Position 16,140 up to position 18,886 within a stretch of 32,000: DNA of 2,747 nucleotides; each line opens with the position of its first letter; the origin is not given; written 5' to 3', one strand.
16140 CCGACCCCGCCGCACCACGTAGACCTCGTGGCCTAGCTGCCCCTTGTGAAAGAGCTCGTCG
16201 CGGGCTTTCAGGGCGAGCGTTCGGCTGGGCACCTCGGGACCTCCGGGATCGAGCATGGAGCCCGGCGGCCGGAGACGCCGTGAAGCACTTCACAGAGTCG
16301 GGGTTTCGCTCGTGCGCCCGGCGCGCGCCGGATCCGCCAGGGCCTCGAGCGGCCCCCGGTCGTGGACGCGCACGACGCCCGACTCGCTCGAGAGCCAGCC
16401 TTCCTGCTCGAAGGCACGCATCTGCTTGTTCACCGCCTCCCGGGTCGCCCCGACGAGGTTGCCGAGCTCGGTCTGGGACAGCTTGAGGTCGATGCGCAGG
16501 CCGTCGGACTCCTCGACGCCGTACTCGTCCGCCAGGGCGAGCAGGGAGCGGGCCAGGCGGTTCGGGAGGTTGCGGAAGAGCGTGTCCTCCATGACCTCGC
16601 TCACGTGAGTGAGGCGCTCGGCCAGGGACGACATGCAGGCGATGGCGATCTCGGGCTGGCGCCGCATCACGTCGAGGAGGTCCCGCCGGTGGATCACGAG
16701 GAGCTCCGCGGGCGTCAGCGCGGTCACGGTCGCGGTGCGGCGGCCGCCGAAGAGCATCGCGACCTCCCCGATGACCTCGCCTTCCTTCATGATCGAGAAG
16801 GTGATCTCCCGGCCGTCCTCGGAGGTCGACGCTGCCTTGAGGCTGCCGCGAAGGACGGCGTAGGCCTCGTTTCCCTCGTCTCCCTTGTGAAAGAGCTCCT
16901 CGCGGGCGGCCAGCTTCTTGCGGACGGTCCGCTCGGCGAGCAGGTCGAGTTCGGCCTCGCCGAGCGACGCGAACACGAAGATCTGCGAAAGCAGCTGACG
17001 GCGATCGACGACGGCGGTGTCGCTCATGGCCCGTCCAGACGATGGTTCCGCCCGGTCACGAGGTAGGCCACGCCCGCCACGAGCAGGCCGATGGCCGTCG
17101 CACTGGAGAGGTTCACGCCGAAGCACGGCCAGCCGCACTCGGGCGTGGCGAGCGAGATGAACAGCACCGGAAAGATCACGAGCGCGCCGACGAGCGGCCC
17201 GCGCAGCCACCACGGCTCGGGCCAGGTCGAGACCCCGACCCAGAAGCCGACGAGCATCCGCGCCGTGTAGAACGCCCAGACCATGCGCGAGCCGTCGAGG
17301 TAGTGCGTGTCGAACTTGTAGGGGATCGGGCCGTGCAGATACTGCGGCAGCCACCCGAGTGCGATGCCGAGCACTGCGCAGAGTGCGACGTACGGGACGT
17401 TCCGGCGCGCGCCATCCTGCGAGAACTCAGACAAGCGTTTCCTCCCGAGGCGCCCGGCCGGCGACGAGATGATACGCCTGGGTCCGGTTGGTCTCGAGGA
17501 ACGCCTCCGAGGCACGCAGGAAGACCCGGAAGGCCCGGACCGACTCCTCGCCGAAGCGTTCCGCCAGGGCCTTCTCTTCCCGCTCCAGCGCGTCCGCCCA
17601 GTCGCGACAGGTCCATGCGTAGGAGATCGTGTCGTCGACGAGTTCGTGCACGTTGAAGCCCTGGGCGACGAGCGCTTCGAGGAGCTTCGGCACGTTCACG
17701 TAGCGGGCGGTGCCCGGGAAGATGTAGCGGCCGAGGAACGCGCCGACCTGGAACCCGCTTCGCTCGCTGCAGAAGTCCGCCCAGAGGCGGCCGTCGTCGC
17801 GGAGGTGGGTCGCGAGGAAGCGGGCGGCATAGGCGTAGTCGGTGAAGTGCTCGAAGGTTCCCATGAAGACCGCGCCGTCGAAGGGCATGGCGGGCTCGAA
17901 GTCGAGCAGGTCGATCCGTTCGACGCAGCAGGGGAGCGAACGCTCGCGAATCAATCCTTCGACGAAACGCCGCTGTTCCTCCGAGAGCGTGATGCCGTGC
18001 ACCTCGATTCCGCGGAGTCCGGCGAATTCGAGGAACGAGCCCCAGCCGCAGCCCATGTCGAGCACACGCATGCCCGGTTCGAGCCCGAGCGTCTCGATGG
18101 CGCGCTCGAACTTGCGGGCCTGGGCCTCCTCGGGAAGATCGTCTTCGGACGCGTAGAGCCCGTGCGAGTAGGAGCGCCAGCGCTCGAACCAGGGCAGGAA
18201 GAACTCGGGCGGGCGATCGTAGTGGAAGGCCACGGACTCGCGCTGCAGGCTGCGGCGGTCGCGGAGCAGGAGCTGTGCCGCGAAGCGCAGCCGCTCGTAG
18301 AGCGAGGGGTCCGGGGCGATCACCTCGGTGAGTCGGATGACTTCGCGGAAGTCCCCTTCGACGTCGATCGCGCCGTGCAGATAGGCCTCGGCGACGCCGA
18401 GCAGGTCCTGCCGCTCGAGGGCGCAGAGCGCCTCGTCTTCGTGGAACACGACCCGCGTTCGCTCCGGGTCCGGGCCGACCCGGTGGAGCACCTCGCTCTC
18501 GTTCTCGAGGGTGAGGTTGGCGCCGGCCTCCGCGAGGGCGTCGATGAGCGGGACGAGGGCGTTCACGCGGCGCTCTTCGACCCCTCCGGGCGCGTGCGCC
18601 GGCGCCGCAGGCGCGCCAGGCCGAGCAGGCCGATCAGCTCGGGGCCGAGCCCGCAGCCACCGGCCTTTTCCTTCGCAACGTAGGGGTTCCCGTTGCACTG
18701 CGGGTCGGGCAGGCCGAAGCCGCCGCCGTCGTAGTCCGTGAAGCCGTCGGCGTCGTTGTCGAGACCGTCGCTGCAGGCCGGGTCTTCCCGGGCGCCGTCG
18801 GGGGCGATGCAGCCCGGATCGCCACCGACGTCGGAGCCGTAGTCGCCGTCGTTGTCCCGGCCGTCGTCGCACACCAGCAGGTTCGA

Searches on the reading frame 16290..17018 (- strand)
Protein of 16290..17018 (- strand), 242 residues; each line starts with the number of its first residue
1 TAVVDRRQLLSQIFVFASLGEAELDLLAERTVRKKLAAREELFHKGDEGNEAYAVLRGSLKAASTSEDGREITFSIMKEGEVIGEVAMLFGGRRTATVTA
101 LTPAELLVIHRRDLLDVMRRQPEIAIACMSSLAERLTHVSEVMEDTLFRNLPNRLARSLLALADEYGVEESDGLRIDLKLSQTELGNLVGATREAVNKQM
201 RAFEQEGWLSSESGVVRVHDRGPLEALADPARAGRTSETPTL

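Call 17: search_protein_families(library=pfam, proteins=[window:16290-17018:-], max_evalue=0.01)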
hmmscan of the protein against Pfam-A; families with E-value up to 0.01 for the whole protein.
window:16290-17018:- (242 aa): 5 families
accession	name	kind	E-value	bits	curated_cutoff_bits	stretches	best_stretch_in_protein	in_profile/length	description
PF00027.35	cNMP_binding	-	1e-21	77.1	27.5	1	34-120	2-88/89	Cyclic nucleotide-binding domain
PF13545.12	HTH_Crp_2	-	4.4e-16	59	27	1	154-227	2-70/70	Crp-like helix-turn-helix domain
PF00325.26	Crp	-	0.00079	19.5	21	1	178-207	1-30/32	Bacterial regulatory proteins, crp family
PF25213.1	HVO_A0261_N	-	0.0021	18.4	35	0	180-221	25-66/86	HVO_A0261 N-terminal domain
PF13412.12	HTH_24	-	0.005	16.8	21.9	0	180-209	18-47/48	Winged helix-turn-helix DNA-binding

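Call 18: search_protein_families(library=ncbifam, proteins=[window:16290-17018:-], max_evalue=0.1)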
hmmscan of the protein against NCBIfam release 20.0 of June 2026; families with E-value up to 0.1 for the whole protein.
window:16290-17018:- (242 aa): 14 families
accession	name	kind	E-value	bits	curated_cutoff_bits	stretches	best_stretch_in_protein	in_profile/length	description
NF008732.0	PRK11753.1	equivalog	1e-26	93.8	266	1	21-218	13-210/214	cAMP-activated global transcriptional regulator CRP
TIGR03697.1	NtcA_cyano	equivalog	4.2e-22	78.8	244.95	1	42-220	4-184/193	global nitrogen regulator NtcA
NF053664.1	TransRegPtrACyano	equivalog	1.9e-16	60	300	1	52-213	30-184/196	Crp/Fnr family transcriptional regulator PtrA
NF006901.0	PRK09392.1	equivalog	1.2e-15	57.5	211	1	10-231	9-224/236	transcriptional activator FtrB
TIGR03896.1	cyc_nuc_ocin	subfamily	2.7e-14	53.3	161.05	1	5-143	135-273/317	bacteriocin-type transport-associated protein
NF008365.0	PRK11161.1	subfamily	4.8e-13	49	228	1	10-232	25-247/250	fumarate/nitrate reduction transcriptional regulator Fnr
NF010499.0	PRK13918.1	equivalog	1.4e-12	47.5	274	1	48-229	28-202/205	CRP/FNR family transcriptional regulator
NF050806.1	TransRegFixKCaul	equivalog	1.1e-10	41.1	300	1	31-229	23-215/215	transcriptional regulator FixK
NF041163.2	encap_f2b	equivalog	2.6e-10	40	400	1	10-128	73-193/450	family 2B encapsulin nanocompartment shell protein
NF052518.1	TransRegLdrP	equivalog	2.1e-09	37.7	300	1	34-228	2-188/195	transcriptional regulator LdrP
NF058543.1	ActPatMycb56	equivalog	2.4e-09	36.5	460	1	15-133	3-119/317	acetyltransferase Pat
NF045989.1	TransRegFnrLRhodb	equivalog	4.3e-08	32.7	300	1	16-211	21-217/245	transcriptional regulator FnrL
NF050815.1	TransActFtrBCaul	equivalog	7.9e-05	22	300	1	18-203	19-199/251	transcriptional activator FtrB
NF009754.0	PRK13261.1-6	equivalog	0.036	13.8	171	1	64-119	39-94/169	urease accessory protein UreE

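Call 20: search_solved_structures(query=window:16290-17018:-, show_alignments=3, max_evalue=0.00001)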
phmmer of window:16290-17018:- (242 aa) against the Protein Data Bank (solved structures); distinct sequences matched with E-value up to 0.00001: 111 (the best 60 are shown).
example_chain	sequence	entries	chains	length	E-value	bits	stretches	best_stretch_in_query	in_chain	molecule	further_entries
3d0s_A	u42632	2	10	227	2e-29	106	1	36-221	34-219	TRANSCRIPTIONAL REGULATORY PROTEIN | PROBABLE TRANSCRIPTIONAL REGULATORY PROTEIN (PROBABLY CRP/ FNR-FAMILY)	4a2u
3mzh_A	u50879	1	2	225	2e-29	106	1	36-221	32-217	PROBABLE TRANSCRIPTIONAL REGULATORY PROTEIN (PROBABLY CRP/FNR-FAMILY)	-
3h3u_A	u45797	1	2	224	2.1e-29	105.9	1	38-221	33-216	PROBABLE TRANSCRIPTIONAL REGULATORY PROTEIN (PROBABLY CRP/FNR-FAMILY)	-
3i54_A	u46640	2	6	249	2.7e-29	105.6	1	36-221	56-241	Transcriptional regulator, Crp/Fnr family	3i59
4byy_A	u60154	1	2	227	4.1e-29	105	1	8-220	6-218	TRANSCRIPTIONAL REGULATOR, CRP/FNR FAMILY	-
4cyd_A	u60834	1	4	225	4.4e-29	104.9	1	8-220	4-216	PROBABLE TRANSCRIPTION REGULATOR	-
3r6s_A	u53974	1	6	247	5.3e-29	104.6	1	8-220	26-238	transcription regulator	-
7ets_A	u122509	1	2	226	9.5e-28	100.5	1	36-223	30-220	Crp/Fnr family transcriptional regulator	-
7pza_A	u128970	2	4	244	3.7e-24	88.8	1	33-231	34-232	Putative cAMP-binding protein-catabolite gene activator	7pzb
8h3v_X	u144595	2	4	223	1.1e-22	84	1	39-220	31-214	NtcA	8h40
3la2_A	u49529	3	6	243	1.4e-22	83.7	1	39-220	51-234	Global nitrogen regulator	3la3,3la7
2xgx_A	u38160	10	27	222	5.1e-22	81.8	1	13-201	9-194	GLOBAL NITROGEN REGULATOR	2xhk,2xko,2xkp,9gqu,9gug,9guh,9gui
6dt4_A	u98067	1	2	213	2.7e-21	79.5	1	35-217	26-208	Cyclic AMP receptor protein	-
4i01_A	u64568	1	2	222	3e-21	79.3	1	35-217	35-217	Catabolite gene activator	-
4i09_A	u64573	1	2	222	5.8e-21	78.3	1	35-217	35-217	Catabolite gene activator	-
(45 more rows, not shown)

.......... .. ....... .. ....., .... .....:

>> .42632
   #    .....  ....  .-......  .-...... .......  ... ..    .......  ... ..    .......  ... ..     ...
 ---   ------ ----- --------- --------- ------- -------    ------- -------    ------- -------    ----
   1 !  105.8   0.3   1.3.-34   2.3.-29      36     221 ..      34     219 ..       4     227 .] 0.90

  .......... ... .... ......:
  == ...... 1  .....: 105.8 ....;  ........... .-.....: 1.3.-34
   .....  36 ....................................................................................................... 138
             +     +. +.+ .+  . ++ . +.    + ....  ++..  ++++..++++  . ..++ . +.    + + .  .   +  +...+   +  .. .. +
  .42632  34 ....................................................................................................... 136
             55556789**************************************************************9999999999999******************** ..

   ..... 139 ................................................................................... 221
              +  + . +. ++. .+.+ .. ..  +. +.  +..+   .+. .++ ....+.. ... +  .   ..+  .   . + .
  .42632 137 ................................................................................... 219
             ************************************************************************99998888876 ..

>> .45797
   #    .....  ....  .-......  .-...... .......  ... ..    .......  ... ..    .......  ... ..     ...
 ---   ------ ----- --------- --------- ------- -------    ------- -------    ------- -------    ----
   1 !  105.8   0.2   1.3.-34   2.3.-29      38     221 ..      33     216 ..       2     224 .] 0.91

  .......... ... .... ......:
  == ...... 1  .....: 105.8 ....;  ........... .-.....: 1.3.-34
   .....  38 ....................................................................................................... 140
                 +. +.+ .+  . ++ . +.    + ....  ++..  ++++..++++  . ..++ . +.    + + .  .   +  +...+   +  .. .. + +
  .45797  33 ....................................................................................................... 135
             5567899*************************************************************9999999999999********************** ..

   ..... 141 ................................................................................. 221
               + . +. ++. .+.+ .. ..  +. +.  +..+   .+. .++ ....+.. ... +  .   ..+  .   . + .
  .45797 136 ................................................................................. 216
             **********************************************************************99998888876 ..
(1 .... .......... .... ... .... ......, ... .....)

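Call 35: find_homologous_proteins(query=window:16290-17018:-, max_evalue=1e-20)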
Query window:16290-17018:- (242 aa): 355 proteins with E <= 1e-20 among 6533 candidates; the best 120 are listed.
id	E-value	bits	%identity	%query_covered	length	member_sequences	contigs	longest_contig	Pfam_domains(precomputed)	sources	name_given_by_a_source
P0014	7.1e-147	505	100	100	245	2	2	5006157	PF13545.13,PF00027.36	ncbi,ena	-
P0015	2.4e-113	395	81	96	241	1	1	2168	PF13545.13,PF00027.36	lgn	-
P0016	1.5e-105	370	77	94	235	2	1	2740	PF13545.13,PF00027.36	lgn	-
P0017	1.2e-104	367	76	94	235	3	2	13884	PF13545.13,PF00027.36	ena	-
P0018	4.4e-100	352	73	95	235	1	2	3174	PF13545.13,PF00027.36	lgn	-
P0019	4.5e-100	352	74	94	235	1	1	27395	PF13545.13,PF00027.36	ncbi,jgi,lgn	-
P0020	1.6e-99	350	75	94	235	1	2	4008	PF13545.13,PF00027.36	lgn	-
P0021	8.3e-99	348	73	94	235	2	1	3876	PF13545.13,PF00027.36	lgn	-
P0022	5.5e-94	332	71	93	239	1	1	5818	PF13545.13,PF00027.36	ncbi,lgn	-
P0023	7.2e-85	302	65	95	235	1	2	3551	PF13545.13,PF00027.36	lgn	-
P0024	4.6e-83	296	80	72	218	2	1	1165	PF13545.13,PF00027.36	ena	-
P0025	3.6e-80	287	61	92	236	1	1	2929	PF13545.13,PF00027.36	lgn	-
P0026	3.8e-80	287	65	94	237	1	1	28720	PF13545.13,PF00027.36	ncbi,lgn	ncbi:MAG: Crp/Fnr family transcriptional regulator [Myxococcota bacterium]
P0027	7.9e-79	282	61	95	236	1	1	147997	PF13545.13,PF00027.36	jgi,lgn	-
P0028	1.3e-72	262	56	93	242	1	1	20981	PF13545.13,PF00027.36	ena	-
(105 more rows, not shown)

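Call 36: find_encoding_contigs(protein=P0017, flank=10000, max_places=2)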
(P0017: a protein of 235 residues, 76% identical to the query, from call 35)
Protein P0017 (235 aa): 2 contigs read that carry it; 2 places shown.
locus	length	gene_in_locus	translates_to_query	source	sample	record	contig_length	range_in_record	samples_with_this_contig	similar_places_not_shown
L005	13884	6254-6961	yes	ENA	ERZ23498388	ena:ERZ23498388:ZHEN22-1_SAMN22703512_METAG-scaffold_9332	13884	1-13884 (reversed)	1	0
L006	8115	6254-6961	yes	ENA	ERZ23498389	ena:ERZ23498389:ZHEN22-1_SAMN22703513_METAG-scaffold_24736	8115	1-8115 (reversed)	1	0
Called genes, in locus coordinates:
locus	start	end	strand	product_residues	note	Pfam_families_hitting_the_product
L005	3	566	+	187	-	?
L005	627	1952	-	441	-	PF00817:IMS, PF11798:IMS_HHH, PF21999:IMS_HHH_1 (faint), PF11799:IMS_C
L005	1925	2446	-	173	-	PF02698:DUF218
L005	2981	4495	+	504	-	PF08439:Peptidase_M3_N, PF01432:Peptidase_M3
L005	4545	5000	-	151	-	PF04075:F420H2_quin_red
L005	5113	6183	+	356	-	-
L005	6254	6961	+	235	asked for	PF00027:cNMP_binding, PF13545:HTH_Crp_2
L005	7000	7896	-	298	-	PF03976:PPK2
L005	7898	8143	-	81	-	-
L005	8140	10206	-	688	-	PF02554:CstA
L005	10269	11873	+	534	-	PF00209:SNF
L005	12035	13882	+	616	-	?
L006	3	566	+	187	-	?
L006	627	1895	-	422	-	PF00817:IMS, PF11798:IMS_HHH, PF21999:IMS_HHH_1 (faint), PF11799:IMS_C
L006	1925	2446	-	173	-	PF02698:DUF218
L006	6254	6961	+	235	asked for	PF00027:cNMP_binding, PF13545:HTH_Crp_2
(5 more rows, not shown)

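Call 37: find_encoding_contigs(protein=P0019, flank=10000, max_places=2)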
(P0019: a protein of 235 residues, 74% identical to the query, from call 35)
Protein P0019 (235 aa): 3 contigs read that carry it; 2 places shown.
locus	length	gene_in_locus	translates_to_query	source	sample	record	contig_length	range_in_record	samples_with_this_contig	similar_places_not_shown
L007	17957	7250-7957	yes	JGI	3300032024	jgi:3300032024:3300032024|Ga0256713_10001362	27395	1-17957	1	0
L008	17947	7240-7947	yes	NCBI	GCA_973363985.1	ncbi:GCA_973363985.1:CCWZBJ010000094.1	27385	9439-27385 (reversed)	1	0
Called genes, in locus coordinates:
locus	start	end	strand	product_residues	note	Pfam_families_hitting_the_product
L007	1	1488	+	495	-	?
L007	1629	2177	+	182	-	PF00398:RrnaAD (weak), PF13649:Methyltransf_25, PF08241:Methyltransf_11 (weak), PF08242:Methyltransf_12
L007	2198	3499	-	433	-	PF00817:IMS, PF11798:IMS_HHH, PF11799:IMS_C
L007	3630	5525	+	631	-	PF08439:Peptidase_M3_N, PF01432:Peptidase_M3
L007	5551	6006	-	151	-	PF04075:F420H2_quin_red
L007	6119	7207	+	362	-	-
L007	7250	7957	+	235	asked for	PF00027:cNMP_binding, PF13545:HTH_Crp_2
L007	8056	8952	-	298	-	PF03976:PPK2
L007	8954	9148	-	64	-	-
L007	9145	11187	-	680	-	PF02554:CstA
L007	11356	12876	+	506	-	PF00209:SNF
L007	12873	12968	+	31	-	-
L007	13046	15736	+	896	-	PF03176:MMPL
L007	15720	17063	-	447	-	PF00070:Pyr_redox (faint), PF00890:FAD_binding_2 (faint), PF01266:DAO, PF01593:Amino_oxidase, PF03486:HI0933_like (faint), PF07992:Pyr_redox_2 (faint), PF12831:FAD_oxidored (weak), PF13450:NAD_binding_8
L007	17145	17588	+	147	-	PF06803:DUF1232, PF00226:DnaJ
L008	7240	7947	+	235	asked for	PF00027:cNMP_binding, PF13545:HTH_Crp_2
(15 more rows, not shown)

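Call 38: find_encoding_contigs(protein=P0026, flank=10000, max_places=2)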
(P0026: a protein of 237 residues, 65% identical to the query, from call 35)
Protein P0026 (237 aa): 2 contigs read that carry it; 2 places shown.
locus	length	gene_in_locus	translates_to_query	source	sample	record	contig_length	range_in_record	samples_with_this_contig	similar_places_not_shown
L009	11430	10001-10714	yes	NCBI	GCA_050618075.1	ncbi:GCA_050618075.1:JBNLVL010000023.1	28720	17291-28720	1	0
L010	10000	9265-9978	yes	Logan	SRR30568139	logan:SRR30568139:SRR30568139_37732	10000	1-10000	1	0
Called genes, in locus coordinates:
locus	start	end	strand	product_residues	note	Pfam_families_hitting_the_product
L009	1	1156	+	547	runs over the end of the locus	PF00118:Cpn60_TCP1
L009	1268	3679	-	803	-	PF22352:K319L-like_PKD (faint)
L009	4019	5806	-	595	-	-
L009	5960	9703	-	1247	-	PF00211:Guanylate_cyc, PF13191:AAA_16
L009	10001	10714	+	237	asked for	PF00027:cNMP_binding, PF13545:HTH_Crp_2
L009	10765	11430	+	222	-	?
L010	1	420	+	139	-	?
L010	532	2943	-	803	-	PF22352:K319L-like_PKD (faint)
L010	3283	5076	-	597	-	-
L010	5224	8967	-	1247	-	PF00211:Guanylate_cyc, PF13191:AAA_16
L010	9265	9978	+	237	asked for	PF00027:cNMP_binding, PF13545:HTH_Crp_2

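Call 39: find_encoding_contigs(protein=P0027, flank=10000, max_places=2)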
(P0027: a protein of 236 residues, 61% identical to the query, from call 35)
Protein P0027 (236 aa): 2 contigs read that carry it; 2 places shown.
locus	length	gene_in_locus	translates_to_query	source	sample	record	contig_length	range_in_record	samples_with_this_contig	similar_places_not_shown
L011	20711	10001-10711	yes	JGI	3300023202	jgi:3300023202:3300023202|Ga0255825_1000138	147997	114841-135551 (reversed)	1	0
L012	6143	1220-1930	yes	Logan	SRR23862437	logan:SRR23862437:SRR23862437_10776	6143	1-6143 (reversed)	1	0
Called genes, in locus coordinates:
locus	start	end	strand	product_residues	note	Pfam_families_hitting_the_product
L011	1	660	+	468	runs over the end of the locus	PF13742:tRNA_anti_2, PF01336:tRNA_anti-codon, PF02601:Exonuc_VII_L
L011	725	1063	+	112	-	PF02609:Exonuc_VII_S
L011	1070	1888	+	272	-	PF00348:polyprenyl_synt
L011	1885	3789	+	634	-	PF13292:DXP_synthase_N, PF00676:E1_dh (weak), PF02775:TPP_enzyme_C (weak), PF00456:Transketolase_N (faint), PF02779:Transket_pyr, PF02780:Transketolase_C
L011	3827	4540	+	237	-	PF01479:S4 (weak), PF01728:FtsJ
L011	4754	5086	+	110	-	PF01521:Fe-S_biosyn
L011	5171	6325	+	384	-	PF00266:Aminotran_5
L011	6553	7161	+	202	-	PF13671:AAA_33 (faint), PF01583:APS_kinase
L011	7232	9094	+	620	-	PF09613:HrpB1_HrpK (faint), PF13424:TPR_12 (faint), PF13432:TPR_16 (weak), PF13371:TPR_9 (weak), PF13432:TPR_16, PF14559:TPR_19 (weak), PF13428:TPR_14 (weak), PF13432:TPR_16 (weak), +16 more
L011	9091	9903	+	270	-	-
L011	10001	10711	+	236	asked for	PF00027:cNMP_binding, PF13545:HTH_Crp_2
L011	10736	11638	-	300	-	PF00528:BPD_transp_1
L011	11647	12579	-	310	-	PF19300:BPD_transp_1_N, PF00528:BPD_transp_1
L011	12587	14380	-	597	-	PF00496:SBP_bac_5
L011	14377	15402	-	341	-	PF00005:ABC_tran, PF13304:AAA_21 (faint), PF08352:oligo_HPY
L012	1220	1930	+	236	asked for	PF00027:cNMP_binding, PF13545:HTH_Crp_2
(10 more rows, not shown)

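Call 45: find_related_loci(query=A2, collection=genome_contigs, flank=10000)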
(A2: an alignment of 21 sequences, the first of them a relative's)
Query A2 (245 aa) in genome_contigs; peptide patterns used: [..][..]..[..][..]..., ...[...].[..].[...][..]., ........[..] (x = any residue, [..] = any of these).
599 stretches matched a pattern (row limit reached: there are more); 475 encode a relative of the query (tblastn E <= 1e-3); the best 80 are kept; 80 distinct loci.
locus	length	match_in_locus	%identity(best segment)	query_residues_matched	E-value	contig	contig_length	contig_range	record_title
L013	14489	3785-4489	76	1-235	3e-115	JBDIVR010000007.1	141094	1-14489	MAG: Myxococcota bacterium isolate Bin_18 NODE_85_length_141094_cov_9.516085, whole genome shotgun sequence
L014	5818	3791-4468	71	9-234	4e-95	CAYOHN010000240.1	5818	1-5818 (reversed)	MAG TPA_asm: uncultured Spirochaetales bacterium isolate SRP141376_co3_98 genome assembly, contig: NODE_35659_length_581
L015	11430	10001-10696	65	1-231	2e-88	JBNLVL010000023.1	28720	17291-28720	MAG: Myxococcota bacterium isolate JB083 k141_248766, whole genome shotgun sequence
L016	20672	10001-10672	53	8-231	3e-72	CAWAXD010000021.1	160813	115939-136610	MAG: uncultured delta proteobacterium isolate MFD05942.bin.2.221 genome assembly, contig: contig_65552, whole genome sho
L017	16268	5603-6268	53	10-231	8e-72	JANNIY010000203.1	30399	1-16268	MAG: Deltaproteobacteria bacterium isolate SOY_40_metabat_221 SOY_40_k141_2691401, whole genome shotgun sequence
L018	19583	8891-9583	51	1-231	3e-70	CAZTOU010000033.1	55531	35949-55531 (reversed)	MAG TPA_asm: uncultured Spirochaetales bacterium isolate binchicken_co142_37 genome assembly, contig: NODE_1509_length_5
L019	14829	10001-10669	50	9-231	5e-69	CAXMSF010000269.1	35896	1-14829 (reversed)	MAG: uncultured Gammaproteobacteria bacterium isolate 10C-St20-MC-01_bin.21.orig genome assembly, contig: k141_3482389,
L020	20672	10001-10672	52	8-231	2e-69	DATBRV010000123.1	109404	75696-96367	MAG TPA_asm: Myxococcota bacterium isolate SMAG_U4138 k141_417218, whole genome shotgun sequence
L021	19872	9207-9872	50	2-223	1e-67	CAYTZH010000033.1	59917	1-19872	MAG TPA_asm: uncultured Spirochaetales bacterium isolate SRP128890_co1_152 genome assembly, contig: NODE_877_length_5991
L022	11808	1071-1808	50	8-243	3e-67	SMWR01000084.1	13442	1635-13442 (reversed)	MAG: Deltaproteobacteria bacterium isolate N075bin65 k141_343620, whole genome shotgun sequence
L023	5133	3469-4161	48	1-231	9e-67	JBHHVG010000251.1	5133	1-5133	MAG: Myxococcota bacterium isolate S.4.sp2_bin.9 NODE_8187_length_5133_cov_4.231193, whole genome shotgun sequence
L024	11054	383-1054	50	9-232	2e-66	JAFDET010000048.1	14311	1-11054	MAG: Deltaproteobacteria bacterium isolate Meg19_46_Bin_213 Meg19_46_Bin_213_scaffold_6248, whole genome shotgun sequenc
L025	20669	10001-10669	51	9-231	2e-66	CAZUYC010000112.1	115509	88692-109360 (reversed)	MAG TPA_asm: uncultured Spirochaetales bacterium isolate binchicken_co165_278 genome assembly, contig: k141_846659, whol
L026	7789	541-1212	48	9-232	1e-66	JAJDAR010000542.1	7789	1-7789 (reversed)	MAG: Deltaproteobacteria bacterium isolate OFTM245 OFTM245_541, whole genome shotgun sequence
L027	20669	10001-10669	52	9-231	8e-69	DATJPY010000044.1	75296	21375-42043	MAG TPA_asm: Myxococcota bacterium isolate SMAG_U14925 k141_4344081, whole genome shotgun sequence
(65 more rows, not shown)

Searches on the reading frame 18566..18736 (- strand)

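Call 58: search_protein_families(library=ncbifam, proteins=[window:18566-18736:-], max_evalue=10)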
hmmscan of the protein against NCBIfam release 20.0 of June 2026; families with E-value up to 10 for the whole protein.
seq(57 aa): 1 family
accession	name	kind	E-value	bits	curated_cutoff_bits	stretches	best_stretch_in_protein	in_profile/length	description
NF041742.1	WGxxGxxG_fam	subfamily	1.2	9.8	35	1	34-46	57-69/69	WGxxGxxG family protein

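Call 59: search_protein_families(library=pfam, proteins=[window:18566-18736:-], max_evalue=10)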
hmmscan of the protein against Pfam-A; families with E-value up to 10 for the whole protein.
seq(57 aa): 0 families
